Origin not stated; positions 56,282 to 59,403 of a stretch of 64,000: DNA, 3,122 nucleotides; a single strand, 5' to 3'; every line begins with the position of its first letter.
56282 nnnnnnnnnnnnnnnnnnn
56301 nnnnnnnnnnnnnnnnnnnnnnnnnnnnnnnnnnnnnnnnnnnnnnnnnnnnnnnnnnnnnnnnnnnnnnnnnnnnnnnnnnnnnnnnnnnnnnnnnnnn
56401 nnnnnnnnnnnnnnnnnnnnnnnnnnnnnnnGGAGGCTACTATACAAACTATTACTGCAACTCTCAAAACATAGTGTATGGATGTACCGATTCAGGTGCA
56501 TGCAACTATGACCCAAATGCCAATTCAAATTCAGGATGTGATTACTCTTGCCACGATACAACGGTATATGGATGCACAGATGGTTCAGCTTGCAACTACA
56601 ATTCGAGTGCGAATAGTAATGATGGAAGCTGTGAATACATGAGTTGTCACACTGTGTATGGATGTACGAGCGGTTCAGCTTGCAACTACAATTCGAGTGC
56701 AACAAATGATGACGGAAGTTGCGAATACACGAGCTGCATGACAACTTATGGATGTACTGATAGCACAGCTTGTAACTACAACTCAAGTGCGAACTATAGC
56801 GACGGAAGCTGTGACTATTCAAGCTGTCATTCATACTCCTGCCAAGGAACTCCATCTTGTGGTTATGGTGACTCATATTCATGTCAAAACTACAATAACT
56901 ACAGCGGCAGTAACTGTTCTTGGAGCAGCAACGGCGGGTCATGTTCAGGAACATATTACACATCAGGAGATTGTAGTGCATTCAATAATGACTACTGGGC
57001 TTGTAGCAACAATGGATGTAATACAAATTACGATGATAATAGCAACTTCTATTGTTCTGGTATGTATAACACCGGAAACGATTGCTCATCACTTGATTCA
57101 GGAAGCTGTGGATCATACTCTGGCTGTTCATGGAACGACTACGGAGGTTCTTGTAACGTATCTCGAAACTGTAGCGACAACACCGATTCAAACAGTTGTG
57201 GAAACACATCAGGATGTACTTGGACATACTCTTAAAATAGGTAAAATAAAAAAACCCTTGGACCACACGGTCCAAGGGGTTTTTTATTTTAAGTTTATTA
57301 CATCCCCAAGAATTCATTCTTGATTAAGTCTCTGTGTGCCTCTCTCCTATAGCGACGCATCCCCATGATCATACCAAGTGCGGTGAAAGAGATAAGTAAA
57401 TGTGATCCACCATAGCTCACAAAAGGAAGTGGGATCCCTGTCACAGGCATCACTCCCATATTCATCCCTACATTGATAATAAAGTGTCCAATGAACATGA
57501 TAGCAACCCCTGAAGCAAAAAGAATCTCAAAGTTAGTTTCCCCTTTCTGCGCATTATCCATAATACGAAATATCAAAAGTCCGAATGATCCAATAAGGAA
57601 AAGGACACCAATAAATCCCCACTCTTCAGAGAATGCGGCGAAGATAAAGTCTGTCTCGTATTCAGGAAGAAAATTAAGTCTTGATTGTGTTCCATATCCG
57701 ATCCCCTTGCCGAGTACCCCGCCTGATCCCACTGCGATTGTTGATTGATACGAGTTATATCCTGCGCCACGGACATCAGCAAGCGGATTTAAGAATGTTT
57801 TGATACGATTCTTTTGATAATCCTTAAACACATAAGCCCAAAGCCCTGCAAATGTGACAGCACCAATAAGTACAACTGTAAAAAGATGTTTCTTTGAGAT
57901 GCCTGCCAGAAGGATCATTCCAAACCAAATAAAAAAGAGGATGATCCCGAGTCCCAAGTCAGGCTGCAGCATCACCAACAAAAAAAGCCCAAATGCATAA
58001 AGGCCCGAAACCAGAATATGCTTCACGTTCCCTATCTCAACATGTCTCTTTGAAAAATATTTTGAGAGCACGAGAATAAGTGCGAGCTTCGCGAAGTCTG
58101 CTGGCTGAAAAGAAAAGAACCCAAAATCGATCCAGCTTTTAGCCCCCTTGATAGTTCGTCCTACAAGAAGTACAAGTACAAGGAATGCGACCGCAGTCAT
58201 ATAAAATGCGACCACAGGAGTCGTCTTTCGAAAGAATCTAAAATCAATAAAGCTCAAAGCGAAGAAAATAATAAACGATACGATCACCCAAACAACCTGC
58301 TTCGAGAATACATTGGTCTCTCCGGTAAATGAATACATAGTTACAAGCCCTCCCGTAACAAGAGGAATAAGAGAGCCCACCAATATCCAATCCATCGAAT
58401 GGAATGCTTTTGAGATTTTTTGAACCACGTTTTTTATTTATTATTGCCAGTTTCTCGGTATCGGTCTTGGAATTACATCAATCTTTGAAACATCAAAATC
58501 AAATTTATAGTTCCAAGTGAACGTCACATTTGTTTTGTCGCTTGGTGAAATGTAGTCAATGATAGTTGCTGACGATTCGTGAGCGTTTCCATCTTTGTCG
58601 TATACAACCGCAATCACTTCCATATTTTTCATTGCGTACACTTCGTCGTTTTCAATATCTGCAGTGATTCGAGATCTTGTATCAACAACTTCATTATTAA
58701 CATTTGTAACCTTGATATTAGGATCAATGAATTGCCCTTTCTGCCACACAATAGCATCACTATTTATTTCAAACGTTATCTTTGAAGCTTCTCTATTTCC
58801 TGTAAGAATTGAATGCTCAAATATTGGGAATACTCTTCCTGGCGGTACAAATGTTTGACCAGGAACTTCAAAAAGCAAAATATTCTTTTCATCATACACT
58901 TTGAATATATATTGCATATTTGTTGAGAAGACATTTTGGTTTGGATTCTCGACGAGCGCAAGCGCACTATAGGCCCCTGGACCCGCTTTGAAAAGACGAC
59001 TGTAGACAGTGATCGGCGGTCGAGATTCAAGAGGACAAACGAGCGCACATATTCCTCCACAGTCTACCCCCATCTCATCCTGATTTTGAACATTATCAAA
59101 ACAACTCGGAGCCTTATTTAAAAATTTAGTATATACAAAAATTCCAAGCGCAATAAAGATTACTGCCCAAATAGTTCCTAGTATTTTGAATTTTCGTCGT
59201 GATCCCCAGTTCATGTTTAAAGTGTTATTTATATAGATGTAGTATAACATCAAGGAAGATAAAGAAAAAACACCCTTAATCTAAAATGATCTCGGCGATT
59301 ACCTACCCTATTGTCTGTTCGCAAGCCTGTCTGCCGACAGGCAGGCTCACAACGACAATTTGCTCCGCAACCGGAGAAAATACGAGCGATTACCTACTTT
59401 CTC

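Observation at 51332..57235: Surface-glycan gene set next to a giant Cys-rich pilin-like protein: candidate glycosylated, disulfide-knotted pilus appendage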

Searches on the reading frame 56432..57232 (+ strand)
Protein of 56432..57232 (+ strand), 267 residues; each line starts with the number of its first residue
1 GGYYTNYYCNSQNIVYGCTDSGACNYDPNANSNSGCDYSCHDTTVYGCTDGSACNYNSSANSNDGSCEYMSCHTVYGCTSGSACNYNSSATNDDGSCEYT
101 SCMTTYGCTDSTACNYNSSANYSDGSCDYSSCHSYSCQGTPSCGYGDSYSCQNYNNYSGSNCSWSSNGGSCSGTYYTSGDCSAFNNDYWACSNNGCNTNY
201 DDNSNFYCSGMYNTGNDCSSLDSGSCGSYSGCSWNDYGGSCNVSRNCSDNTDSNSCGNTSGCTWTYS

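Call 54: predict_structure(alignment_id=A5)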
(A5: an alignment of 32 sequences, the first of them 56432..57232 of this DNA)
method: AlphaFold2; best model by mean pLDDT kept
length: 267 residues; sequences in the alignment: 32
mean_pLDDT: 67.8   pTM: 0.31
mean pLDDT of the five models: 67.8, 66.8, 63.4, 60.2, 56.6
residues with pLDDT >= 90: 89; 70-90: 54; 50-70: 33; < 50: 91
segments of 3 or more residues with pLDDT < 50: 136-162, 166-171, 173-204, 237-253, 264-267
pLDDT, mean of each block of 10 residues (from residue 1): 55 86 93 88 86 94 93 88 94 93 86 94 93 60 44 44 47 39 30 27 56 70 74 59 34 48 48
secondary structure, 60 per line:
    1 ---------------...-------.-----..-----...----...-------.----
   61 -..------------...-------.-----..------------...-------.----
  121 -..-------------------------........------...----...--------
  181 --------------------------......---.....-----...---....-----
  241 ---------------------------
elements in order: E16-18 E46-48 E76-78 E106-108 H149-156 E163-165 E170-172 E207-212 E232-235

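Call 57: fold_search(model_id=the predicted structure, library=pdb)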
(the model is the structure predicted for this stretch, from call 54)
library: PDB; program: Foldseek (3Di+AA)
matches with E <= 10: 1; with E <= 0.001: 0
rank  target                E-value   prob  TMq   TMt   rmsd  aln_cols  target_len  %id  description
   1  6u2k_B                9.0e+00  0.30  0.09  0.04   0.7        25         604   56  EM structure of MPEG-1 (L425K, alpha conformation) soluble pre-pore complex (released 2019-09-25)

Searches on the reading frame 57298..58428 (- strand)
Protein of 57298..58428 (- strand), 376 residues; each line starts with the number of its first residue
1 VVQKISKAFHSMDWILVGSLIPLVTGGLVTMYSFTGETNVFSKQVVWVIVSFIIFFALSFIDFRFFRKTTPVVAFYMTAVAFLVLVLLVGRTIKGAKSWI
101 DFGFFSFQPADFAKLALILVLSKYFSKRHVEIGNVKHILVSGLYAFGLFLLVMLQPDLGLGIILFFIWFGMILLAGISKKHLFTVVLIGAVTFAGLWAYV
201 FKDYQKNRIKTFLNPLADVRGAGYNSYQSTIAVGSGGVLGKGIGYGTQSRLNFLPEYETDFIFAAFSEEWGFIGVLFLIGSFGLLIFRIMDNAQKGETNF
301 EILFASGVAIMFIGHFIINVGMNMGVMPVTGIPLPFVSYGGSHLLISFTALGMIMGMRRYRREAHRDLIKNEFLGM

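Call 3: search_protein_families(library=pfam, proteins=[window:57298-58428:-], max_evalue=0.01)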
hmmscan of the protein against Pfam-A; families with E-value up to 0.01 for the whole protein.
window:57298-58428:- (376 aa): 1 family
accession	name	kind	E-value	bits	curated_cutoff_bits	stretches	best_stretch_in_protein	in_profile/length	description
PF01098.24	FTSW_RODA_SPOVE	-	1.9e-92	310.5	26.4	1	26-362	22-355/356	Cell cycle protein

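Call 4: search_protein_families(library=ncbifam, proteins=[window:57298-58428:-], max_evalue=0.01)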
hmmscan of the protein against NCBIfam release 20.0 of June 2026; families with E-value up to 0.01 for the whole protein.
window:57298-58428:- (376 aa): 6 families
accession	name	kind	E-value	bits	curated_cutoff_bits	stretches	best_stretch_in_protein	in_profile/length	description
TIGR02210.1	rodA_shape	equivalog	2.6e-110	368.9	336.7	1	13-359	1-354/357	rod shape-determining protein RodA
TIGR02614.1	ftsW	equivalog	1.1e-87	294.5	337.5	1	16-360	4-356/357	putative lipid II flippase FtsW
NF008060.0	PRK10794.1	equivalog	3.8e-70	236.7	590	1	12-362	16-364/370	peptidoglycan glycosyltransferase MrdB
TIGR02615.1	spoVE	exception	1.2e-66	225.7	448.8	1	26-358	23-353/354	stage V sporulation protein E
NF037961.1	RodA_shape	subfamily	2.9e-63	214.6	150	2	193-354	236-403/415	rod shape-determining protein RodA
NF008042.0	PRK10774.1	equivalog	6.1e-51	173.7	493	1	38-357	69-388/405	cell division protein FtsW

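Call 29: list_cluster_members(proteins=[P0009, P0015, P0001, window:57298-58428:-, window:53721-54881:+])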
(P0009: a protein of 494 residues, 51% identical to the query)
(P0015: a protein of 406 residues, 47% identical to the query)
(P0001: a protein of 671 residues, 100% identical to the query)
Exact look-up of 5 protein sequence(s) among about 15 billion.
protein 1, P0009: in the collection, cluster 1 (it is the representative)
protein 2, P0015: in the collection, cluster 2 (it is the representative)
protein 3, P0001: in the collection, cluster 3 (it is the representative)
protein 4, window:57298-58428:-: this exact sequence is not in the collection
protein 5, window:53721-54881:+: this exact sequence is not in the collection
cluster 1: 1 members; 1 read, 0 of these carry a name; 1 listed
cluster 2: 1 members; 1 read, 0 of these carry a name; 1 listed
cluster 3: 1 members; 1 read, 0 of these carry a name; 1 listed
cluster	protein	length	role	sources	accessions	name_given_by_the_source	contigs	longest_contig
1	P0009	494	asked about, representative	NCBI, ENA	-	-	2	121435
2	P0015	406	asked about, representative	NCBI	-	-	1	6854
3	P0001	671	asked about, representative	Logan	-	-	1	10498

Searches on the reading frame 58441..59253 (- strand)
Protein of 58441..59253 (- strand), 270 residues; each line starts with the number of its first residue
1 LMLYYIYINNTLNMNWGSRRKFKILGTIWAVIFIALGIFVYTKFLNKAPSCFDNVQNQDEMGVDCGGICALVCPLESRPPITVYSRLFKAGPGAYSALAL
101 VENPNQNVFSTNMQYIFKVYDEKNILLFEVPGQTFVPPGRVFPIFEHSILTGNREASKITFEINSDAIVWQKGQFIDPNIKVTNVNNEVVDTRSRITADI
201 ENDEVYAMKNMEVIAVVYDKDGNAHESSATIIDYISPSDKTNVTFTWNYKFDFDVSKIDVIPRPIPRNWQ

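Call 3: search_protein_families(library=pfam, proteins=[window:58441-59253:-], max_evalue=0.01)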
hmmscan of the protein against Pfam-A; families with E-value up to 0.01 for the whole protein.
window:58441-59253:- (270 aa): 1 family
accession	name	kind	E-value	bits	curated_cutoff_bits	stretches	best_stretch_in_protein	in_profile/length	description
PF11797.14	WxLIP_HBD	-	6.3e-05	23.4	28.9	1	168-224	17-73/138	WxL Interacting Protein, host binding domain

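Call 4: search_protein_families(library=ncbifam, proteins=[window:58441-59253:-], max_evalue=0.01)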
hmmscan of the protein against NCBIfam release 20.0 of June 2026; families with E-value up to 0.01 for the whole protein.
window:58441-59253:- (270 aa): 1 family
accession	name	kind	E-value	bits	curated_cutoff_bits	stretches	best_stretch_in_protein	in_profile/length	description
NF038353.1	FxLYD_dom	domain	0.001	18.9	23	1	193-258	3-69/71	FxLYD domain-containing protein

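Call 61: search_protein_families(library=pfam, proteins=[window:58441-59253:-], max_evalue=5)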
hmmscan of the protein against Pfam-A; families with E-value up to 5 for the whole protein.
window:58441-59253:- (270 aa): 1 family
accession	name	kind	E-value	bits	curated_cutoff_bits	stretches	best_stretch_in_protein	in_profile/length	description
PF11797.14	WxLIP_HBD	-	6.3e-05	23.4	28.9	1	168-224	17-73/138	WxL Interacting Protein, host binding domain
